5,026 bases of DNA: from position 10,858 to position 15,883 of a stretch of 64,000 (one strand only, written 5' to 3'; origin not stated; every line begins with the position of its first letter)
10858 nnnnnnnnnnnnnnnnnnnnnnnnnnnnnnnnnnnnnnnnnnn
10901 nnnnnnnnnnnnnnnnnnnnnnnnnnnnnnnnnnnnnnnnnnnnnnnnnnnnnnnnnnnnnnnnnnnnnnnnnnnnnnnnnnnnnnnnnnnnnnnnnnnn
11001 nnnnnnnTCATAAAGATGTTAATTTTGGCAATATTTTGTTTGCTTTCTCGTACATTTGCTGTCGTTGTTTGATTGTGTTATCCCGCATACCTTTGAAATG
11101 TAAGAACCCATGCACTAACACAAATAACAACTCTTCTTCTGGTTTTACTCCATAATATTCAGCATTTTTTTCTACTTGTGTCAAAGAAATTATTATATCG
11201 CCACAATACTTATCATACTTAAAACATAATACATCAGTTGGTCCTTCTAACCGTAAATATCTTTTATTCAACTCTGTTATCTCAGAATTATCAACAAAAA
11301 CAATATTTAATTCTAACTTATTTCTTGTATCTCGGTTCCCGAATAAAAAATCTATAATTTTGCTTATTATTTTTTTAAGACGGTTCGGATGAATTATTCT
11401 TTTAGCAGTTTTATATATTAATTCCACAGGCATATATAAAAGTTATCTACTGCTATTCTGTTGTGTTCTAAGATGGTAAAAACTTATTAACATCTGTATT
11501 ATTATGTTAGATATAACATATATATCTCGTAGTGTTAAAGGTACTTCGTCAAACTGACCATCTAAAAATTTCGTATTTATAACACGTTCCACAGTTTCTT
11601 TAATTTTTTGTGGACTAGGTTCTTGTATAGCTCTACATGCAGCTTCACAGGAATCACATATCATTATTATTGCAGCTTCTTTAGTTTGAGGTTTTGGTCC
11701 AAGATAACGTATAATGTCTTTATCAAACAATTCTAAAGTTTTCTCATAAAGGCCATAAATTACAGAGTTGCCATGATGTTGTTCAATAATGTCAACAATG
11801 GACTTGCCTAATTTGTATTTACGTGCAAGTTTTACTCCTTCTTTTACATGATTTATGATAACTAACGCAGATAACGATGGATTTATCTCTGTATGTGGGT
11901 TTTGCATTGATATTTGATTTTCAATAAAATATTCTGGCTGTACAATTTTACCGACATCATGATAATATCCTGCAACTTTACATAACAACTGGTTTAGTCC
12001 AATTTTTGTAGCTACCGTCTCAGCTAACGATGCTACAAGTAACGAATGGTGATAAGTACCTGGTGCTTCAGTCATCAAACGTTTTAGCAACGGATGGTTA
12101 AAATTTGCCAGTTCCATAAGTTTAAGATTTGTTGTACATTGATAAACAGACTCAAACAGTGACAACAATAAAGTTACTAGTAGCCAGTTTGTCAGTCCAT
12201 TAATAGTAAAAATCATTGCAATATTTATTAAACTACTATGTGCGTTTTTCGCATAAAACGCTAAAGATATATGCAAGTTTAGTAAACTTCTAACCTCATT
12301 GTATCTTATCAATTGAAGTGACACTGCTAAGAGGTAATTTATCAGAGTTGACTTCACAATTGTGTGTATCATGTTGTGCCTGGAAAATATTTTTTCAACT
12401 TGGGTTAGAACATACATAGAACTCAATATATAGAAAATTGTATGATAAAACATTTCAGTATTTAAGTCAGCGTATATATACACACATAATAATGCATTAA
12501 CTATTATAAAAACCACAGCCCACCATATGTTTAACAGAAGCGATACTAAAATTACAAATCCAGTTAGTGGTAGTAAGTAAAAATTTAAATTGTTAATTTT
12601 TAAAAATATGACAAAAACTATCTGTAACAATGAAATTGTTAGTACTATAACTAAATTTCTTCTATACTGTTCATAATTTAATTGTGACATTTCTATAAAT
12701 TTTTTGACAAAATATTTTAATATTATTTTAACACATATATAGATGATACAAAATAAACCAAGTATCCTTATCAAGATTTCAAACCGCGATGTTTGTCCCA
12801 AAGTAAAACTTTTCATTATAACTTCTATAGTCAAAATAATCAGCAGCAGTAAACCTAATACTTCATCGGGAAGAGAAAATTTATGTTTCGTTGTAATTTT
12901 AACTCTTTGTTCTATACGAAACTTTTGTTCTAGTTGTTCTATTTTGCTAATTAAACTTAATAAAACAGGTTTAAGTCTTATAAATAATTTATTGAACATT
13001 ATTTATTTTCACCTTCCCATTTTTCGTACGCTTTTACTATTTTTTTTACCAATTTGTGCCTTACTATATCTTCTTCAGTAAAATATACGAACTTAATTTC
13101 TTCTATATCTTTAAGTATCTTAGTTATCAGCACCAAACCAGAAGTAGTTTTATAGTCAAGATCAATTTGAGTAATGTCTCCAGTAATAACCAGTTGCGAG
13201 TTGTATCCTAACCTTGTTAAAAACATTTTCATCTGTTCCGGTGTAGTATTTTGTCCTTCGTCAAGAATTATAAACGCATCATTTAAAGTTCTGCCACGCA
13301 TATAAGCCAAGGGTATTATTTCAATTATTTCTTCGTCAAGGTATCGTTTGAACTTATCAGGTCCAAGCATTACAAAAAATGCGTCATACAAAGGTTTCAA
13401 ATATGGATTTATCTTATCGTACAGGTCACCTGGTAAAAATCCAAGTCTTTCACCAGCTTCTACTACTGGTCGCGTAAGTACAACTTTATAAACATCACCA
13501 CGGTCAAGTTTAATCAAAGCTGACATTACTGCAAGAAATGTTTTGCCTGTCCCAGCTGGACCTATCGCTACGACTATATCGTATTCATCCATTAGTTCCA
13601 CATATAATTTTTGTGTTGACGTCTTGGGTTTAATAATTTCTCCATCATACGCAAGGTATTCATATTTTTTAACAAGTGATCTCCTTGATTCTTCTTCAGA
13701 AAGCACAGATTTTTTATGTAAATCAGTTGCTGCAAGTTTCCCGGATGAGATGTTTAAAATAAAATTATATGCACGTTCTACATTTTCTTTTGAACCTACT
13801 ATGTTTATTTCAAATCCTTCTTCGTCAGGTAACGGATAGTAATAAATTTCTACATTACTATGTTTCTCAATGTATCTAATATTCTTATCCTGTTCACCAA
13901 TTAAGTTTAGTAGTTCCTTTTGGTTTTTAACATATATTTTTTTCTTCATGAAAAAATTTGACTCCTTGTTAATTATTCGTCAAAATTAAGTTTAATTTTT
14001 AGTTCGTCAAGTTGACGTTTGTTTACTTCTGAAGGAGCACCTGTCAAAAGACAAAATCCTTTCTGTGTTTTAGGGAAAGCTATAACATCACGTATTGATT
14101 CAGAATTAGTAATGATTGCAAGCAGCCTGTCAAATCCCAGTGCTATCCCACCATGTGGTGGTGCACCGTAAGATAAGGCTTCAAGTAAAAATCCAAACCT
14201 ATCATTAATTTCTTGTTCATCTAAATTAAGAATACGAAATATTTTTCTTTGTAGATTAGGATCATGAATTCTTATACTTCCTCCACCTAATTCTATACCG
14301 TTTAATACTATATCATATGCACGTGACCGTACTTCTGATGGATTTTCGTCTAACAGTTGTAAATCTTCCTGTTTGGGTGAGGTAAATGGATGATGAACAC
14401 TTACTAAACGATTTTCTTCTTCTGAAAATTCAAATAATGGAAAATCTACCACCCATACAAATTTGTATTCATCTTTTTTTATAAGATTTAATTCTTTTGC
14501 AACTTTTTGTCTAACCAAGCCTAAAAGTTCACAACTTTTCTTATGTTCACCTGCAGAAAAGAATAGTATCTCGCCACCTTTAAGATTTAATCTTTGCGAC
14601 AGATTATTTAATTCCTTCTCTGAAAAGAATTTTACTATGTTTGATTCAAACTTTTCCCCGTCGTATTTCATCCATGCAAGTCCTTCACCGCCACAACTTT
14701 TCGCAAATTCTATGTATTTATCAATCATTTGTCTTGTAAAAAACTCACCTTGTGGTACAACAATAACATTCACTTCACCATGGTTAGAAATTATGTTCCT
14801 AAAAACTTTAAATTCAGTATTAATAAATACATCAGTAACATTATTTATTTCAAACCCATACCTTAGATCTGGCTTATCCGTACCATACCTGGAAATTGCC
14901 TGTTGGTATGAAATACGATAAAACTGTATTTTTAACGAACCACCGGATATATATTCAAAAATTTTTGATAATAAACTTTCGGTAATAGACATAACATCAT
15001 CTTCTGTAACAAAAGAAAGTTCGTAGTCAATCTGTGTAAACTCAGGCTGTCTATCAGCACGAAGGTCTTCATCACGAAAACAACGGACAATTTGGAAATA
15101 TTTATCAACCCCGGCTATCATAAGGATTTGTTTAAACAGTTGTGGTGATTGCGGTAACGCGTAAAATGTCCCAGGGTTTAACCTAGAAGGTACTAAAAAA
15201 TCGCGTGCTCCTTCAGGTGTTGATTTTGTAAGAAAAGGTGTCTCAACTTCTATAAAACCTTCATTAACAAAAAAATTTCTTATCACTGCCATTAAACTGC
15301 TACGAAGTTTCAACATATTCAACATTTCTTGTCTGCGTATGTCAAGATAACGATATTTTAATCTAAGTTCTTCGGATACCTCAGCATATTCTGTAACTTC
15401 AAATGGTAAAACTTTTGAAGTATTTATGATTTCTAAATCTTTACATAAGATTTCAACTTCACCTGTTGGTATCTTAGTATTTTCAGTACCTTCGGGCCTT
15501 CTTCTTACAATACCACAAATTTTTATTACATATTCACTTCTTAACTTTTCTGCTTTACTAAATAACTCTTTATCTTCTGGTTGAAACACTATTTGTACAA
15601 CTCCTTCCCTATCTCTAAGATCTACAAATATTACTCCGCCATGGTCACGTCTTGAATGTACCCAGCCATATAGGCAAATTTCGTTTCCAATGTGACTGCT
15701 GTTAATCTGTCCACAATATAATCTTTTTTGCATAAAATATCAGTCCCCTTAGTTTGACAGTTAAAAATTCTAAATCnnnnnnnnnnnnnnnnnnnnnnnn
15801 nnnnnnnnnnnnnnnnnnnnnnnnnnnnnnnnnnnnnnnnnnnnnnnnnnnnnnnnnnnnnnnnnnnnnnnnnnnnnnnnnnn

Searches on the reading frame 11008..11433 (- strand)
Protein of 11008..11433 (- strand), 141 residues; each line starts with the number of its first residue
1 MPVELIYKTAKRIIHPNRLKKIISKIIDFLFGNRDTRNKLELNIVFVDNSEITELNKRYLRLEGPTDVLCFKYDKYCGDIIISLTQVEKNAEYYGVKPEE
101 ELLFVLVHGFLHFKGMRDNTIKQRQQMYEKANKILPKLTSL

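Call 83: search_protein_families(library=pfam, proteins=[window:11008-11433:-], max_evalue=0.00001)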
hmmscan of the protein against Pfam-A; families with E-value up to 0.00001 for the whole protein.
window:11008-11433:- (141 aa): 1 family
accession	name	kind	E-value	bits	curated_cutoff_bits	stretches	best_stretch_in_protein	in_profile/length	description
PF02130.23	YbeY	-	8.1e-29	100.5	25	1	16-137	4-128/129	Endoribonuclease YbeY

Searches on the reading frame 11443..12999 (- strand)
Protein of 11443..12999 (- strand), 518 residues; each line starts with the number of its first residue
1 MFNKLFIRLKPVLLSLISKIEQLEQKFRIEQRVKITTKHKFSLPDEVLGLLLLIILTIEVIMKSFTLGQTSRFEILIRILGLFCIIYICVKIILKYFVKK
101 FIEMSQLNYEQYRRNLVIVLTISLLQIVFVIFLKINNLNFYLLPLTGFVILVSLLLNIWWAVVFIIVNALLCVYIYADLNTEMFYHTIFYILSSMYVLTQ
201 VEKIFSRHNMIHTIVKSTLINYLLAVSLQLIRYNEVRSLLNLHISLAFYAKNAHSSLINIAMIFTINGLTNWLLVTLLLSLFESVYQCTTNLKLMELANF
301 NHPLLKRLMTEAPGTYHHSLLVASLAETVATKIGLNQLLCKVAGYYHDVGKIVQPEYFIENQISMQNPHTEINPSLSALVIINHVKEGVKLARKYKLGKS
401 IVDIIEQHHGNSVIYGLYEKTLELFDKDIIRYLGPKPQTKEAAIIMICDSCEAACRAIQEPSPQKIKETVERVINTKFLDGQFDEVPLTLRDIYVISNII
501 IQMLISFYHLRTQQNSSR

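Call 84: search_protein_families(library=pfam, proteins=[window:11443-12999:-], max_evalue=0.00001)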
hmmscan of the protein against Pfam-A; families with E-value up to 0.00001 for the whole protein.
window:11443-12999:- (518 aa): 3 families
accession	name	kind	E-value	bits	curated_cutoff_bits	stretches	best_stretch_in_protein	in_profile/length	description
PF01966.28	HD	-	4.8e-21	75.6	22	1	315-453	1-115/116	HD domain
PF07698.17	7TM-7TMR_HD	-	1.8e-06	28.4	29.4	1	78-290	3-190/190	7TM receptor with intracellular HD hydrolase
PF08668.18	HDOD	-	3.6e-06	27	22.9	1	310-409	90-194/196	HDOD domain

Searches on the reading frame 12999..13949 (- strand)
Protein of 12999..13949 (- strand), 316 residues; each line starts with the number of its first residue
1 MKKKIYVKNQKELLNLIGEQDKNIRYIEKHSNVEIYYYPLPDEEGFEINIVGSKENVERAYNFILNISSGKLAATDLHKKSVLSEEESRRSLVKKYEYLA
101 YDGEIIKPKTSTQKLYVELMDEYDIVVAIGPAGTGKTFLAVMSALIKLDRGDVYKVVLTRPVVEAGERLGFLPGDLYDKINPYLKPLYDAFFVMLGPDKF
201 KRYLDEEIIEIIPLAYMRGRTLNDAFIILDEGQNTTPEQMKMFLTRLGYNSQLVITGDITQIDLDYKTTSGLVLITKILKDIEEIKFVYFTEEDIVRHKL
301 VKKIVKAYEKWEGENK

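Call 84: search_protein_families(library=pfam, proteins=[window:12999-13949:-], max_evalue=0.00001)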
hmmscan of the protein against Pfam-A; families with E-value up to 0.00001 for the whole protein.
window:12999-13949:- (316 aa): 2 families
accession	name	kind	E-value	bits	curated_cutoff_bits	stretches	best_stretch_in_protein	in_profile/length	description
PF02562.22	PhoH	-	4.7e-89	297.7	27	1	106-309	2-205/205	PhoH-like protein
PF13245.12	AAA_19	-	8.2e-06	26.5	25.1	0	123-262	11-129/134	AAA domain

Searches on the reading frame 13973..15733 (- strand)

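Call 84: search_protein_families(library=pfam, proteins=[window:13973-15733:-], max_evalue=0.00001)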
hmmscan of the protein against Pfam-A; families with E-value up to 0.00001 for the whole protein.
window:13973-15733:- (586 aa): 3 families
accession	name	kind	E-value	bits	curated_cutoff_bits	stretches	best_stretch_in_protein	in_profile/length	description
PF00152.25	tRNA-synt_2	-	1.6e-126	422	25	1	120-557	1-308/308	tRNA synthetases class II (D, K and N)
PF02938.19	GAD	-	3.7e-22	78.8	23.4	1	311-403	1-94/95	GAD domain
PF01336.31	tRNA_anti-codon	-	3.6e-19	68.9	27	1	20-103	2-75/75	OB-fold nucleic acid binding domain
